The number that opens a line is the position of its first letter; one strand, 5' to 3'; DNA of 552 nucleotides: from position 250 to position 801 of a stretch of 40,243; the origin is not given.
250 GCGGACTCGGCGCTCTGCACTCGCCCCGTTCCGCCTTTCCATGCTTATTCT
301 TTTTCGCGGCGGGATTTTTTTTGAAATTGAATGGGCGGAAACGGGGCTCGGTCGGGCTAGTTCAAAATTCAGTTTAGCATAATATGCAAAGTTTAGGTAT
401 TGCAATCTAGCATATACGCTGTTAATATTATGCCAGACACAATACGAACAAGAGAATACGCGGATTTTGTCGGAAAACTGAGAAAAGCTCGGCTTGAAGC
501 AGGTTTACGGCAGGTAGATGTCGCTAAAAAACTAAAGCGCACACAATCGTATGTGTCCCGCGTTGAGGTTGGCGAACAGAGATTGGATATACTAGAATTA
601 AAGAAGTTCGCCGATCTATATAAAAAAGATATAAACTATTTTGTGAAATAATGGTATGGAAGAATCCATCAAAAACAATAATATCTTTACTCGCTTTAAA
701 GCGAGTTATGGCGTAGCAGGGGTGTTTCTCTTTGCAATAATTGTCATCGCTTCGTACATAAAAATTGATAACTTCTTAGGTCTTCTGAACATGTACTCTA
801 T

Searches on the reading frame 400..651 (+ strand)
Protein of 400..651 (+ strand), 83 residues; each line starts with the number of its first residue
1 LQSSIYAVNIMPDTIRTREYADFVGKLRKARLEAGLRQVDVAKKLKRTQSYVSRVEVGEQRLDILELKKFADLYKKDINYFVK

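Call 3: search_protein_families(library=pfam, proteins=[window:400-651:+], max_evalue=0.01)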
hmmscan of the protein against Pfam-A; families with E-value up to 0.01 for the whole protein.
window:400-651:+ (83 aa): 4 families
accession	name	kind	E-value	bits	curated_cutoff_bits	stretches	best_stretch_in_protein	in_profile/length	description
PF01381.28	HTH_3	-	7.6e-11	42.3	23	1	27-81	1-55/55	Helix-turn-helix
PF13560.12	HTH_31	-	2.8e-09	37.6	27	1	23-75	2-55/64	Helix-turn-helix domain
PF08535.16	KorB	-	0.0031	17.9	22.3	0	34-54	2-22/89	KorB domain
PF13413.12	HTH_25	-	0.0039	17.4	24.6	0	27-58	2-33/62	Helix-turn-helix domain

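Call 4: search_protein_families(library=ncbifam, proteins=[window:400-651:+], max_evalue=0.01)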
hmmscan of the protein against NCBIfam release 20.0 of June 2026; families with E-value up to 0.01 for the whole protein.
window:400-651:+ (83 aa): 5 families
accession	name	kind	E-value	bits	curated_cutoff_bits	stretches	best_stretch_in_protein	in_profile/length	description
TIGR03070.1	couple_hipB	subfamily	2.8e-05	24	71.65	1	27-67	7-47/58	type II toxin-antitoxin system Y4mF family antitoxin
NF038139.1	Reg_Aceta_RamB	equivalog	0.0002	20.2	700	1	24-82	3-62/465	acetate metabolism transcriptional regulator RamB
NF041951.1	phage_RstR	subfamily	0.00092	19.5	80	1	23-75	3-55/108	RstR family transcriptional repressor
NF058600.1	TransRegSco1979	equivalog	0.0013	17.8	350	1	26-75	12-61/280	Sco1979 family transcriptional regulator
TIGR00270.2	TIGR00270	equivalog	0.0021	17.9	110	1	21-63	74-116/159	multiprotein bridging factor aMBF1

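Call 5: search_protein_families(library=padloc, proteins=[window:400-651:+], max_evalue=0.01)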
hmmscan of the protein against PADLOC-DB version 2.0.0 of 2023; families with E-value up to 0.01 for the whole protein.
window:400-651:+ (83 aa): 12 families
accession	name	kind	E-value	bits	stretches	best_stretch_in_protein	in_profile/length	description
PDLC02926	HTH_VI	-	3.3e-07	28.5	1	27-75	6-54/92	-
PDLC03952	RmrA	-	2.9e-06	24.4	1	25-83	25-83/395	-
PDLC03954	RmrA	-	3e-05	21.1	1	23-83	10-71/380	-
PDLC04142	capH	-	3.7e-05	22.7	1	26-81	10-65/103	capH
PDLC03951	RmrA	-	7.8e-05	19.8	1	26-83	12-69/400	-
PDLC03947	RmrA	-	0.00035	17.5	1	25-83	14-72/383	-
PDLC03668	Control_protein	-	0.00074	18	1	27-68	13-54/79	control protein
PDLC03665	Control_protein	-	0.0016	16.7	1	23-71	9-58/77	control protein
PDLC04760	PDC-M64C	-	0.0023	16.3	1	15-70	19-74/93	-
PDLC03943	RmrA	-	0.0035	14.5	1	26-81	6-61/370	-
PDLC03664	Control_protein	-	0.0082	14.6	0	20-71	8-62/74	control protein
PDLC03949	RmrA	-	0.0099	12.8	0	26-82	6-62/363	-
